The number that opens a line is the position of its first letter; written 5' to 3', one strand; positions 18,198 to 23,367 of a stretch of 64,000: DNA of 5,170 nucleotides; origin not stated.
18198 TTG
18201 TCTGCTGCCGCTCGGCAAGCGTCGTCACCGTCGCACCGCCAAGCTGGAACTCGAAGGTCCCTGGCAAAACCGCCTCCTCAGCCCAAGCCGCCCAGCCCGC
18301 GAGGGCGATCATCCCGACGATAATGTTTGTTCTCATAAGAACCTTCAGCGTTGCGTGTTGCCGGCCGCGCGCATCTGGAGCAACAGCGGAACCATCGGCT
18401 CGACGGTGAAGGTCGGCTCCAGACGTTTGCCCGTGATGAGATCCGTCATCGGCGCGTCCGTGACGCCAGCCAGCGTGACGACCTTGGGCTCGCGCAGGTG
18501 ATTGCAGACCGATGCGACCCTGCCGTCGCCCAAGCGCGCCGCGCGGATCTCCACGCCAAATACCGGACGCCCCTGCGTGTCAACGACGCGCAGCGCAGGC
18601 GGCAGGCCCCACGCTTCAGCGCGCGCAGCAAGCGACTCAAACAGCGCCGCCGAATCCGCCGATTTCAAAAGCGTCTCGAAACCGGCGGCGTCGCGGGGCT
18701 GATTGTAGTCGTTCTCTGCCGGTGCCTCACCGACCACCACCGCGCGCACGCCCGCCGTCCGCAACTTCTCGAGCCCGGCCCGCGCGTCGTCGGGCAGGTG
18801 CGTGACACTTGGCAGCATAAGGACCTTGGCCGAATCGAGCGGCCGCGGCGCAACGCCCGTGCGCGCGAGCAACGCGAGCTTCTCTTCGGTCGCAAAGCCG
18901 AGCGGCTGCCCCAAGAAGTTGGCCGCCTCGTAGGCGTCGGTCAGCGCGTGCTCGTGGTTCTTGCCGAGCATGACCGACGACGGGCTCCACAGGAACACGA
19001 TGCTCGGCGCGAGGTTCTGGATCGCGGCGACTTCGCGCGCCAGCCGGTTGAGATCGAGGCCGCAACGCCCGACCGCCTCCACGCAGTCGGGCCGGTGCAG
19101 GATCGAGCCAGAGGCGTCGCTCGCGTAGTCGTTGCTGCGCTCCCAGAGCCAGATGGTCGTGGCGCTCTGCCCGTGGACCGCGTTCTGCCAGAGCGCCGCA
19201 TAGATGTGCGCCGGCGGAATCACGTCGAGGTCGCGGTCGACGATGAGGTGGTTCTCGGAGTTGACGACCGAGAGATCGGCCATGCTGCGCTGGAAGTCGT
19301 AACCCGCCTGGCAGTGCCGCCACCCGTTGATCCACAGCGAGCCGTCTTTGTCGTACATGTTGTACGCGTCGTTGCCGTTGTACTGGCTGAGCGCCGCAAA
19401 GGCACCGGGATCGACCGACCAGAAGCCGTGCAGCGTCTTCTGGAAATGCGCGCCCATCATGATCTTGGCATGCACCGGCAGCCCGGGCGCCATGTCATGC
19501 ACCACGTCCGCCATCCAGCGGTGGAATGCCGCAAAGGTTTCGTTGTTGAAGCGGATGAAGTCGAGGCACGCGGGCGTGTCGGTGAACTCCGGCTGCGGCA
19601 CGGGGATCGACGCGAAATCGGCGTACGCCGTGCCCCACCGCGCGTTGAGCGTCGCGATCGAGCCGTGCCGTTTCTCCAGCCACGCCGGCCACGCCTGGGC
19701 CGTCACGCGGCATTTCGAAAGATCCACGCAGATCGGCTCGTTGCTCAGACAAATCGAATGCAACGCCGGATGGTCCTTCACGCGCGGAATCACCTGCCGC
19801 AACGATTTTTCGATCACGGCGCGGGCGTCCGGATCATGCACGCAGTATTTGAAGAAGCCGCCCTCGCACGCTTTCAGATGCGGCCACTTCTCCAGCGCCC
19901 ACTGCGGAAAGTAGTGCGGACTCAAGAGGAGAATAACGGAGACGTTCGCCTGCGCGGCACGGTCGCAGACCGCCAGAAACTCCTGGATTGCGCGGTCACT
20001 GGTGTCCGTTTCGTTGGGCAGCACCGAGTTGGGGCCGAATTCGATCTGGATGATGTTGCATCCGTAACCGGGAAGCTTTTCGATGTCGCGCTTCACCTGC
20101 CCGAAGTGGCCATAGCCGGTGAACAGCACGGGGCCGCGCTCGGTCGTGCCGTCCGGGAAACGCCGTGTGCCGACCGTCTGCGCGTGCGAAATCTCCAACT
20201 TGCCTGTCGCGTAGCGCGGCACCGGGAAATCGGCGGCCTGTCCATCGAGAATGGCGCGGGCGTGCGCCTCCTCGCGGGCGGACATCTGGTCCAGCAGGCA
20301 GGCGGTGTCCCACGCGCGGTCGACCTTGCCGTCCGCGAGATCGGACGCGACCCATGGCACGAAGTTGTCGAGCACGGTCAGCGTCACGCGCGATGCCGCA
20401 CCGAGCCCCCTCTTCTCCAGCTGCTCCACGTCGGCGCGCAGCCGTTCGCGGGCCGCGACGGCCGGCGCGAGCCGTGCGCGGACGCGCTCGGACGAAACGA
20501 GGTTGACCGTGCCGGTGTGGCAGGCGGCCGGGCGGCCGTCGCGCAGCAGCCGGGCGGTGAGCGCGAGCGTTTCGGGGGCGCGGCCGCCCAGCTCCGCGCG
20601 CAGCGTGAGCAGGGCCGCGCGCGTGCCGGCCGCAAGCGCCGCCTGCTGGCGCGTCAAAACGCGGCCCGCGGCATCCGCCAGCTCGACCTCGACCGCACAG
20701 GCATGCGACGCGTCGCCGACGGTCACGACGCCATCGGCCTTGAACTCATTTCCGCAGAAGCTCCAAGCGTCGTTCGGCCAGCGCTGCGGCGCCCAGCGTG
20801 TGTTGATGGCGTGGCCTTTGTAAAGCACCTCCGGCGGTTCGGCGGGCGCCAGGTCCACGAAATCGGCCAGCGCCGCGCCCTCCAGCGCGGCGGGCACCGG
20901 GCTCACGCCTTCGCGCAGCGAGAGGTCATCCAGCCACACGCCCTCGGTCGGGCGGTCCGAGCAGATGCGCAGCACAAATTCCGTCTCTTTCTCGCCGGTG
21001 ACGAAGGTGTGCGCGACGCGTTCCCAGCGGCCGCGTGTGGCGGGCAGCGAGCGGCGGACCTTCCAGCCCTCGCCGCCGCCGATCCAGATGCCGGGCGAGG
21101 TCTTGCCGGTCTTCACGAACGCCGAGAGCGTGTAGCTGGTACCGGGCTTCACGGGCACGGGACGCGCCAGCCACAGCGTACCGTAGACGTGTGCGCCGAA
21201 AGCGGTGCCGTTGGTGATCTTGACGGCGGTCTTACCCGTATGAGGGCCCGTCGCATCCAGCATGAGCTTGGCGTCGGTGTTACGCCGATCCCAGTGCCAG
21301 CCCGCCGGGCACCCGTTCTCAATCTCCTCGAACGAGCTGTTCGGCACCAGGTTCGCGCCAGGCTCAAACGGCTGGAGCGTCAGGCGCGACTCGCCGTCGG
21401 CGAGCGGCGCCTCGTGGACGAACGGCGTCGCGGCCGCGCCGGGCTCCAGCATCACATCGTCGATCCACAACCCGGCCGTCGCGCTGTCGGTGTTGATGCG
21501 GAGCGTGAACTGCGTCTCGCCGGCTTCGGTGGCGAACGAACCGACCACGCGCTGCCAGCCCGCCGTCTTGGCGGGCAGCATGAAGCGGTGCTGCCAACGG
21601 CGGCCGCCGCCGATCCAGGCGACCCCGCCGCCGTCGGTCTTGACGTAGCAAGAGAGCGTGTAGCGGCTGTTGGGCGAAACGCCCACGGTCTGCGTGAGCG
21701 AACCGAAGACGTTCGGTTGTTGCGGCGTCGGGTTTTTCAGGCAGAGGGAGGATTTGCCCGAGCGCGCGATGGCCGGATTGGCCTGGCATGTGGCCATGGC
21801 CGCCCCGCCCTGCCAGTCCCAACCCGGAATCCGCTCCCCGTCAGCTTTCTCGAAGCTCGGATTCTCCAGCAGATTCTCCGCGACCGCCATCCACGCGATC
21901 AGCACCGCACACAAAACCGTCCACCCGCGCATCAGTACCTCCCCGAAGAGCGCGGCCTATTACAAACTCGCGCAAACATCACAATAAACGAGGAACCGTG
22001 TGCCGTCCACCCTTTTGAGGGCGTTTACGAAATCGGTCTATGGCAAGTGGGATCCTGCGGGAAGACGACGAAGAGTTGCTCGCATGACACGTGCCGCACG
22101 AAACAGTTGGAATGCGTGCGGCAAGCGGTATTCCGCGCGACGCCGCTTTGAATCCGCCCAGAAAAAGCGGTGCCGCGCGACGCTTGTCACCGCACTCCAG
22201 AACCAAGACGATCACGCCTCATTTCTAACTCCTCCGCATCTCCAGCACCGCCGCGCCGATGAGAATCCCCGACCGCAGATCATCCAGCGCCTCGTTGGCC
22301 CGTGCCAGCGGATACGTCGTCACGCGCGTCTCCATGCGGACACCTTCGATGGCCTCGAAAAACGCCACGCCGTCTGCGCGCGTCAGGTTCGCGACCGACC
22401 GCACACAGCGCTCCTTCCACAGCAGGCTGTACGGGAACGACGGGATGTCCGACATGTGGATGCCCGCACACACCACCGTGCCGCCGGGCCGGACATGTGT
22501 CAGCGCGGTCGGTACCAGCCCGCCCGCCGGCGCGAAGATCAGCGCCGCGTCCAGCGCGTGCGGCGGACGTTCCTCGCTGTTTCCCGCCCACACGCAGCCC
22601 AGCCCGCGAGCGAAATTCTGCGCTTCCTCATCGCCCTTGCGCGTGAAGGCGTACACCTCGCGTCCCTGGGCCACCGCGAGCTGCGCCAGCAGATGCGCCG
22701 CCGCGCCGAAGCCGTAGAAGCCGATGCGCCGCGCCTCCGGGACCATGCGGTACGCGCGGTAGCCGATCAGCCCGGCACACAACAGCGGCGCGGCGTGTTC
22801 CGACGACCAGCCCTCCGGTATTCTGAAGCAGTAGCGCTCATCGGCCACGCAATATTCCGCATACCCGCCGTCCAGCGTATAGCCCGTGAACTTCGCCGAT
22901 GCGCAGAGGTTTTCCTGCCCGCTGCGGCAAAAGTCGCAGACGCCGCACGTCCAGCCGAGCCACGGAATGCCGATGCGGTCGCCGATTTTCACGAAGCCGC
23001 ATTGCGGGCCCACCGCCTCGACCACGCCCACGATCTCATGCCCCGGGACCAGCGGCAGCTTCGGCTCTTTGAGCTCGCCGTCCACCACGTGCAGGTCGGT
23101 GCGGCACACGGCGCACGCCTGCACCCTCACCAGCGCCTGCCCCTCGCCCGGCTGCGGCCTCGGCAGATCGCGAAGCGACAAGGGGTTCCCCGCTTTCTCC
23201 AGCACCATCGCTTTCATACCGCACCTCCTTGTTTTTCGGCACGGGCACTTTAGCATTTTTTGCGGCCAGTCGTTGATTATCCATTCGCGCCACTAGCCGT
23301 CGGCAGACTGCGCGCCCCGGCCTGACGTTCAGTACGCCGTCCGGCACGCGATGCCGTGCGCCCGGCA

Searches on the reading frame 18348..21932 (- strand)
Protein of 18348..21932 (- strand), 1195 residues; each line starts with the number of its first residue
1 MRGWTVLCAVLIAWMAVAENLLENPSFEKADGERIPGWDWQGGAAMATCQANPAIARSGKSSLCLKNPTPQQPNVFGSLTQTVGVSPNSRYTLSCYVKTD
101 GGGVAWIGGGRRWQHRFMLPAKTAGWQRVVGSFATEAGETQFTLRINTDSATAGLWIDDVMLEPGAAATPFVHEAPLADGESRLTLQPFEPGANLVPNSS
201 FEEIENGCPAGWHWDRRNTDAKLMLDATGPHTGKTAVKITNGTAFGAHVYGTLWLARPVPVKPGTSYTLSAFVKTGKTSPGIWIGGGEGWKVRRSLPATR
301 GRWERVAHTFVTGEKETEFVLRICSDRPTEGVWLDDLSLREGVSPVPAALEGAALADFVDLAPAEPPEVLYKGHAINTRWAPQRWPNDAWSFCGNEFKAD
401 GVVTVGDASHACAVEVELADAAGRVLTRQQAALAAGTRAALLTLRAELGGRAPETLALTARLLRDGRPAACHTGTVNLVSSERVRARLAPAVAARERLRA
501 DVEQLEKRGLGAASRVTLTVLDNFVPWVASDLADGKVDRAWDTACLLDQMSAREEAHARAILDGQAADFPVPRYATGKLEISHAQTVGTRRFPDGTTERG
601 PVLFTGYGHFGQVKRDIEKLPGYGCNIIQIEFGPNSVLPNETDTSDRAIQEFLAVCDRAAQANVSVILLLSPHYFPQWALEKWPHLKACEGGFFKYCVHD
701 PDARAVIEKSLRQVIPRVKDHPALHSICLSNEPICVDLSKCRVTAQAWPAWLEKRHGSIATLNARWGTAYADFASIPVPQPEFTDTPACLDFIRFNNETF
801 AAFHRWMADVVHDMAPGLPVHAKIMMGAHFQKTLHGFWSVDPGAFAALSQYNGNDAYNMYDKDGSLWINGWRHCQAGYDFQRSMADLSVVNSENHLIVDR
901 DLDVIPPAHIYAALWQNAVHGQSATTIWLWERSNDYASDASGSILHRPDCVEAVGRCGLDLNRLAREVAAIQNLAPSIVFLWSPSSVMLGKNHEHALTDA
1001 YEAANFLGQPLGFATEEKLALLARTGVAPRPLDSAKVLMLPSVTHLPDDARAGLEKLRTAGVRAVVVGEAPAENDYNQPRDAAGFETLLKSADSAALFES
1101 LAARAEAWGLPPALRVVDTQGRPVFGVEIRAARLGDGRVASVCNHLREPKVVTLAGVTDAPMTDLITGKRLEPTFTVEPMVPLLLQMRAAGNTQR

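Call 3: search_protein_families(library=pfam, proteins=[window:18348-21932:-], max_evalue=0.01)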
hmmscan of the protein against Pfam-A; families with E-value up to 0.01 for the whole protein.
window:18348-21932:- (1195 aa): 2 families
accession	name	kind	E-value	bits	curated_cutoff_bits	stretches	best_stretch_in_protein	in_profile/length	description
PF02449.21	Glyco_hydro_42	-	4.9e-21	76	21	1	613-831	12-241/376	Beta-galactosidase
PF02018.23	CBM_4_9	-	6.1e-13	49.8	25.9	2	194-325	2-131/136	Carbohydrate binding domain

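Call 4: search_protein_families(library=ncbifam, proteins=[window:18348-21932:-], max_evalue=0.01)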
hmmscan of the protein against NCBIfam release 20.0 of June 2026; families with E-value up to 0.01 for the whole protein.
window:18348-21932:- (1195 aa): 1 family
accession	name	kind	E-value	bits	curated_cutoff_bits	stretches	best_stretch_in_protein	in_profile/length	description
NF048003.1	GTA_spike_fiber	domain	6.2e-17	62.7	36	2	192-342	6-164/182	phage head spike fiber domain-containing protein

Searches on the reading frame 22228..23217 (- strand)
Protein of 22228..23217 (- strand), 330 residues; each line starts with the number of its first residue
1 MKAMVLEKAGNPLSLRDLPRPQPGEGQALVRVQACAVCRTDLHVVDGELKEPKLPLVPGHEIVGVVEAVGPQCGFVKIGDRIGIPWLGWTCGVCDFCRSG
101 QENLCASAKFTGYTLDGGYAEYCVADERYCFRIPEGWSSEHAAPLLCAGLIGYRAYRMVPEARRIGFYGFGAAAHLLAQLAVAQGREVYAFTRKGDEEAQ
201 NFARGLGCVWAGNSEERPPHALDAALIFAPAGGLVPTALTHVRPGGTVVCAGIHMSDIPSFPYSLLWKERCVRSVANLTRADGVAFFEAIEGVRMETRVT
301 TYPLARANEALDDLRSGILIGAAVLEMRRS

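Call 3: search_protein_families(library=pfam, proteins=[window:22228-23217:-], max_evalue=0.01)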
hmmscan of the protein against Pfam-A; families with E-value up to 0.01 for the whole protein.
window:22228-23217:- (330 aa): 2 families
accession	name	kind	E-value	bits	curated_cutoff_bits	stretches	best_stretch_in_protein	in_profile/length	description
PF08240.17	ADH_N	-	3e-32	111.4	23.5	1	24-135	1-104/104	Alcohol dehydrogenase GroES-like domain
PF00107.32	ADH_zinc_N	-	8.2e-05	23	31.8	1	175-278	4-115/129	Zinc-binding dehydrogenase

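Call 4: search_protein_families(library=ncbifam, proteins=[window:22228-23217:-], max_evalue=0.01)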
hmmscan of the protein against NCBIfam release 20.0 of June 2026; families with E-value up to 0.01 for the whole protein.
window:22228-23217:- (330 aa): 23 families
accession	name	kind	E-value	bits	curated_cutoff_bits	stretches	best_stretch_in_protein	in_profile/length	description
TIGR02822.1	adh_fam_2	subfamily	6.2e-100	334.5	283.5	1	12-325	14-328/329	zinc-binding alcohol dehydrogenase family protein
NF047908.1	AldhRedAhr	equivalog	3.8e-45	154.2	470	1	2-317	5-325/335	NADPH-dependent aldehyde reductase Ahr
NF006940.0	PRK09422.1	equivalog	2.7e-43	148.2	344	1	1-329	1-337/338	alcohol dehydrogenase AdhP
NF010344.0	PRK13771.1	subfamily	6.2e-33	114.2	349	1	1-193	1-195/334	putative alcohol dehydrogenase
NF041097.1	keto_inos_dh_IolM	equivalog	6.5e-28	97.5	450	1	13-133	40-167/389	scyllo-inosose 3-dehydrogenase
NF041172.1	AcrlCoa_red_Thmprot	equivalog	6.5e-26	91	500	1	1-316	1-323/334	acryloyl-CoA reductase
NF003808.0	PRK05396.1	equivalog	1.3e-25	90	380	1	1-145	1-147/341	L-threonine 3-dehydrogenase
NF007489.0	PRK10083.1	equivalog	1.4e-25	90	376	1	1-143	1-141/339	Zn-dependent oxidoreductase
TIGR00692.1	tdh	equivalog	8.9e-24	84.1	458.35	1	5-143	3-143/340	L-threonine 3-dehydrogenase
TIGR03366.1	HpnZ_proposed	hypoth_equivalog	6.9e-23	81.3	328.1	1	21-277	1-280/315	putative phosphonate catabolism associated alcohol dehydrogenase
TIGR03451.1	mycoS_dep_FDH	equivalog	1.2e-21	77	512.9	1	2-109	3-108/358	S-(hydroxymethyl)mycothiol dehydrogenase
TIGR03989.1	Rxyl_3153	subfamily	2.2e-21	76.5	440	1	2-107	3-107/370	NDMA-dependent alcohol dehydrogenase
TIGR02818.1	adh_III_F_hyde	equivalog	5.9e-21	74.9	543.95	1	2-110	3-110/368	S-(hydroxymethyl)glutathione dehydrogenase/class III alcohol dehydrogenase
TIGR03201.1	dearomat_had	equivalog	1.5e-18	67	338.65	1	7-132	5-129/349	6-hydroxycyclohex-1-ene-1-carbonyl-CoA dehydrogenase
TIGR02824.1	quinone_pig3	subfamily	2.1e-15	56.6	296.8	2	1-82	1-85/325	putative NAD(P)H quinone oxidoreductase, PIG3 family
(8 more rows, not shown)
